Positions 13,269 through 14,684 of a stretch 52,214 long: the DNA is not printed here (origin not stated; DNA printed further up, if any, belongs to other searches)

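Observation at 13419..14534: Methylthiotransferase-like radical SAM enzyme that lacks the TRAM RNA-binding domain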

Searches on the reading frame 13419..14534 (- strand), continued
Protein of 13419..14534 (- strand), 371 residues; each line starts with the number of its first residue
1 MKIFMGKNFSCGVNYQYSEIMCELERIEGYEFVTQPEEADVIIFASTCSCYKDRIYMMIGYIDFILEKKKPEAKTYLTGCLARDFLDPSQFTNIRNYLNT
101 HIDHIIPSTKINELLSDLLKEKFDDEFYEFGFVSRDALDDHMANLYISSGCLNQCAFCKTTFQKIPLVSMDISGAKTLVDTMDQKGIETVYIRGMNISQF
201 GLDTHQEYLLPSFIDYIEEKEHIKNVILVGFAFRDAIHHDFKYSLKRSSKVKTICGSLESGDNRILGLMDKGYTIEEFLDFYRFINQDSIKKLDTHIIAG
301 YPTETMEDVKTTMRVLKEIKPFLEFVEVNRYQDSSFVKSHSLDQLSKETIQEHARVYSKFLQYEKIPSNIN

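Call 44: search_solved_structures(query=A1, max_evalue=0.001, show_alignments=3)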
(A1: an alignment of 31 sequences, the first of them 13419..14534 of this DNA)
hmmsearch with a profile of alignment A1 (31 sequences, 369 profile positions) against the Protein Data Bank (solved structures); distinct sequences matched with E-value up to 0.001: 5.
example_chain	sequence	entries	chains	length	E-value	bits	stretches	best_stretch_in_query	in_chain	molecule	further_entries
4jc0_A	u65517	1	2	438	2.7e-29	105.6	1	19-330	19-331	Ribosomal protein S12 methylthiotransferase RimO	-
7mjz_A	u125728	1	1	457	2e-24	89.6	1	2-329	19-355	tRNA-2-methylthio-N(6)-dimethylallyladenosine synthase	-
7mjv_A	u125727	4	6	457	2.2e-24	89.5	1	2-328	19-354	tRNA-2-methylthio-N(6)-dimethylallyladenosine synthase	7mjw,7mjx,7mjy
2qgq_A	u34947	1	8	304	2.7e-21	79.3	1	141-330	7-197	Protein TM_1862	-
9ccb_A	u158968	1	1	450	1.1e-11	47.7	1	139-323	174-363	Radical SAM core domain-containing protein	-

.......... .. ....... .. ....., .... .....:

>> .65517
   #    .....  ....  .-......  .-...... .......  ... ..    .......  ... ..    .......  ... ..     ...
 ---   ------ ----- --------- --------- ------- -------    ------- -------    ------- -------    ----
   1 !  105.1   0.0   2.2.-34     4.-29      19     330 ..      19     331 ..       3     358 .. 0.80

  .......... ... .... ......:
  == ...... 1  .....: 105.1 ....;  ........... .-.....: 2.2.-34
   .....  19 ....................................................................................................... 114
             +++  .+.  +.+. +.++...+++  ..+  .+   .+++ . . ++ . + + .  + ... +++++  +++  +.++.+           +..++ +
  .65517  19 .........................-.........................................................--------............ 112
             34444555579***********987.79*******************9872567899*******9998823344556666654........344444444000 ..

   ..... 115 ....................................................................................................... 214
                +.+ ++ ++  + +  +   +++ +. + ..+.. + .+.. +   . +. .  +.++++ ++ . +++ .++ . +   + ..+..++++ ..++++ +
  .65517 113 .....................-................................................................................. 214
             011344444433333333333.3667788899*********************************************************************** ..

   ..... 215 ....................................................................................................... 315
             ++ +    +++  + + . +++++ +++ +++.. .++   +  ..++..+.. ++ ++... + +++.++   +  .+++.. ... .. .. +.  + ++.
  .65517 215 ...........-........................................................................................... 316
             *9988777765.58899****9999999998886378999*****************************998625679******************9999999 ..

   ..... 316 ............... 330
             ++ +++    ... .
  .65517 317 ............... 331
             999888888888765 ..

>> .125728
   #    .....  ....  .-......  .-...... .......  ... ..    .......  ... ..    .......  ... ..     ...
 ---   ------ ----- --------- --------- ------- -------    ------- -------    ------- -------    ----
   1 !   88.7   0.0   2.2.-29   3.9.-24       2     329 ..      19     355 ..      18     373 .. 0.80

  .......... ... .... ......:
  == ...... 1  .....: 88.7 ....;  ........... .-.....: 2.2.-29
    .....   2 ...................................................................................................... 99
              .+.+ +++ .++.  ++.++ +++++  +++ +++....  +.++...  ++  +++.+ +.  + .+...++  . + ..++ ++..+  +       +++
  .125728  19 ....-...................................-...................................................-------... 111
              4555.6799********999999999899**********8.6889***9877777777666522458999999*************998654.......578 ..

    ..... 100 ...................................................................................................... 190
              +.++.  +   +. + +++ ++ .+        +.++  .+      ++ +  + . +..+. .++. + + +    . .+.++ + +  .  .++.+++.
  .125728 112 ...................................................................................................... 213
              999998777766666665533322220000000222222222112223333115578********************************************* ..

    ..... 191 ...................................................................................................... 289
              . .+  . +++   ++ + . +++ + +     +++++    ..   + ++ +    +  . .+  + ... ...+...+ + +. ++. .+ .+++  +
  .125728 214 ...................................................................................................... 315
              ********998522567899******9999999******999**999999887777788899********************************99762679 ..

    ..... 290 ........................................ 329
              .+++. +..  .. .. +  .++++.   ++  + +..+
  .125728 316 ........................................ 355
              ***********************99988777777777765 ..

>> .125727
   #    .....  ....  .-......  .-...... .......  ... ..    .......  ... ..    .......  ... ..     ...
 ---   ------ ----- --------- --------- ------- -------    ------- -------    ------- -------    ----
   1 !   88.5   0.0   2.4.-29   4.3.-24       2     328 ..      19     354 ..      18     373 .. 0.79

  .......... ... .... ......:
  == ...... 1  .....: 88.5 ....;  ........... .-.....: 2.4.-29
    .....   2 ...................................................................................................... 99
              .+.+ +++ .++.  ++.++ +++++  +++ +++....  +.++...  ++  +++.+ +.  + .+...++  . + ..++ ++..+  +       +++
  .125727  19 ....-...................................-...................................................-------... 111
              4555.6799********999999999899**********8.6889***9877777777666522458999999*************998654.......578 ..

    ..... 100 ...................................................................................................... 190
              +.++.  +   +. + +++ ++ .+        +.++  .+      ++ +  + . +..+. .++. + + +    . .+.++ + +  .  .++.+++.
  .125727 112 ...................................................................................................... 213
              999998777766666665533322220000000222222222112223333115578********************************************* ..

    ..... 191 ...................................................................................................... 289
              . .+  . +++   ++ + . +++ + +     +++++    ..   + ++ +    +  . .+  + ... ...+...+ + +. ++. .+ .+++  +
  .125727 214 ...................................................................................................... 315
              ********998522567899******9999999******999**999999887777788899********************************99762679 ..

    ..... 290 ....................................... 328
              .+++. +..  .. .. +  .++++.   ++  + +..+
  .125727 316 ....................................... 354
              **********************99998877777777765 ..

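Call 49: search_protein_families(library=pfam, alignment_id=A4, max_evalue=0.001)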
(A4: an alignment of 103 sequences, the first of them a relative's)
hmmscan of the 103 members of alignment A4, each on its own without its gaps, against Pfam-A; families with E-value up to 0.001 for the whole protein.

A. member 1, L007:11-598:+ (195 aa): 0 families

B. families by the number of members that match (of 103 scanned): 127 families (the first 25 are shown)
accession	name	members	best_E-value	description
PF01136.24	Peptidase_U32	3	1.3e-72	Peptidase family U32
PF01381.28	HTH_3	3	2.5e-16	Helix-turn-helix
PF04545.22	Sigma70_r4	3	4.5e-15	Sigma-70, region 4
PF08281.18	Sigma70_r4_2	3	5e-07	Sigma-70, region 4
PF00829.26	Ribosomal_L21p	2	2.1e-37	Ribosomal prokaryotic L21 protein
PF10543.14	ORF6N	2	6.2e-30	ORF6N domain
PF01551.29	Peptidase_M23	2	3.5e-28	Peptidase family M23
PF01368.27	DHH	2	1.2e-25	DHH family, N-terminal domain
PF00528.27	BPD_transp_1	2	8.4e-24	Binding-protein-dependent transport system inner membrane component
PF12392.13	DUF3656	2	4.4e-21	Collagenase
PF02518.31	HATPase_c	2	5.3e-19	Histidine kinase-, DNA gyrase B-, and HSP90-like ATPase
PF04542.20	Sigma70_r2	2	5.4e-17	Sigma-70 region 2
PF02498.22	Bro-N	2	6.8e-09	BRO family, N-terminal domain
PF00154.27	RecA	1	7.6e-141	recA bacterial DNA recombination protein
PF02896.24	PEP-utilizers_C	1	2.3e-81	PEP-utilising enzyme, PEP-binding domain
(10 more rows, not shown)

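Call 53: search_protein_families(library=pfam, proteins=[L041:653-1996:+, L043:3121-4452:+, L051:229-1506:+, L069:3600-4883:+, L071:7818-9092:+, L042:9887-11152:+, L049:9995-11260:+, L055:9968-11227:+, L046:9923-11206:+, L045:9965-11248:+], max_evalue=0.01)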
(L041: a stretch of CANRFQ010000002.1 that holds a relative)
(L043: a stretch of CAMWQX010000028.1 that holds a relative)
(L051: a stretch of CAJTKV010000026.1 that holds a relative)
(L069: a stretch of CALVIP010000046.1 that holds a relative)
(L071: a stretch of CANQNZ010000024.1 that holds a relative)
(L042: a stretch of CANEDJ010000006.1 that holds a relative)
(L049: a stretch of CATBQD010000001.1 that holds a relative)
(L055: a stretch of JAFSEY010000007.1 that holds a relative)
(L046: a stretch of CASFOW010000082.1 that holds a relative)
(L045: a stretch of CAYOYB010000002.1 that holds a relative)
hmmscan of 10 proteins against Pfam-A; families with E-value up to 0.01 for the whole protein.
L041:653-1996:+ (447 aa): 2 families
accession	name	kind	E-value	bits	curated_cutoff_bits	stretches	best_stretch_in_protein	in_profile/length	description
PF04055.27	Radical_SAM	-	9.4e-19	68.6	29.5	1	164-329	5-166/166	Radical SAM superfamily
PF00919.26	UPF0004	-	5.5e-10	39.6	27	1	20-106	2-87/98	Uncharacterized protein family UPF0004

L043:3121-4452:+ (443 aa): 2 families
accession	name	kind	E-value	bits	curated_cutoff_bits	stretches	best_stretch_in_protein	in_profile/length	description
PF04055.27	Radical_SAM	-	4.3e-17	63.2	29.5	1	161-327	4-166/166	Radical SAM superfamily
PF00919.26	UPF0004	-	1.4e-07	31.8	27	1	20-102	1-83/98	Uncharacterized protein family UPF0004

L051:229-1506:+ (425 aa): 2 families
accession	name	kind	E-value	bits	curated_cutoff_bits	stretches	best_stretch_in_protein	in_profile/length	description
PF04055.27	Radical_SAM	-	1.2e-18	68.3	29.5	1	143-308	4-165/166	Radical SAM superfamily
PF00919.26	UPF0004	-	8.2e-09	35.8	27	1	5-83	4-82/98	Uncharacterized protein family UPF0004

L069:3600-4883:+ (427 aa): 2 families
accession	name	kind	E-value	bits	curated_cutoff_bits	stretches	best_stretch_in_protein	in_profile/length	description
PF04055.27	Radical_SAM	-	2e-18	67.6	29.5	1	144-309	5-166/166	Radical SAM superfamily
PF00919.26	UPF0004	-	3.7e-08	33.7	27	1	4-84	3-83/98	Uncharacterized protein family UPF0004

L071:7818-9092:+ (424 aa): 2 families
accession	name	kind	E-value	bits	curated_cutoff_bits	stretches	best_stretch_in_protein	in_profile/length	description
PF04055.27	Radical_SAM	-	3.5e-19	70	29.5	1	145-309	5-165/166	Radical SAM superfamily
PF00919.26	UPF0004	-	6.8e-07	29.7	27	1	9-87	8-84/98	Uncharacterized protein family UPF0004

L042:9887-11152:+ (421 aa): 3 families
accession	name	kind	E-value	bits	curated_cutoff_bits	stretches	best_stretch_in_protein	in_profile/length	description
PF04055.27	Radical_SAM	-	1e-18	68.5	29.5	1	138-308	2-166/166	Radical SAM superfamily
PF00919.26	UPF0004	-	1.2e-05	25.7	27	1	17-94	16-92/98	Uncharacterized protein family UPF0004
PF09554.16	RE_HaeII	-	0.0057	16.4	25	0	268-317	112-159/338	HaeII restriction endonuclease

L049:9995-11260:+ (421 aa): 2 families
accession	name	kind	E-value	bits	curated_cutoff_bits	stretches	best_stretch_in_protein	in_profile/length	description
PF04055.27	Radical_SAM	-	2e-14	54.5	29.5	1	138-308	2-166/166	Radical SAM superfamily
PF00919.26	UPF0004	-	2.1e-08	34.5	27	1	4-94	2-92/98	Uncharacterized protein family UPF0004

L055:9968-11227:+ (419 aa): 2 families
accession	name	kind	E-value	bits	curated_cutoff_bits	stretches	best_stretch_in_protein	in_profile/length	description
PF04055.27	Radical_SAM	-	6.1e-15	56.2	29.5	1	150-320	2-166/166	Radical SAM superfamily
PF00919.26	UPF0004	-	2.9e-07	30.9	27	1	26-104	14-91/98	Uncharacterized protein family UPF0004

L046:9923-11206:+ (427 aa): 2 families
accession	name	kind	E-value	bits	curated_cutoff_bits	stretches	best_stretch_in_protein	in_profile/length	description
PF04055.27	Radical_SAM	-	3.5e-21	76.5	29.5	1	144-309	5-166/166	Radical SAM superfamily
PF00919.26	UPF0004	-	2.4e-07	31.1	27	1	5-84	4-83/98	Uncharacterized protein family UPF0004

L045:9965-11248:+ (427 aa): 2 families
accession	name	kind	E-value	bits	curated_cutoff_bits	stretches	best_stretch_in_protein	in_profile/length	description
PF04055.27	Radical_SAM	-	1.4e-18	68.1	29.5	1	144-312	2-166/166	Radical SAM superfamily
PF00919.26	UPF0004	-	7.9e-10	39.1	27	1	6-89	1-81/98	Uncharacterized protein family UPF0004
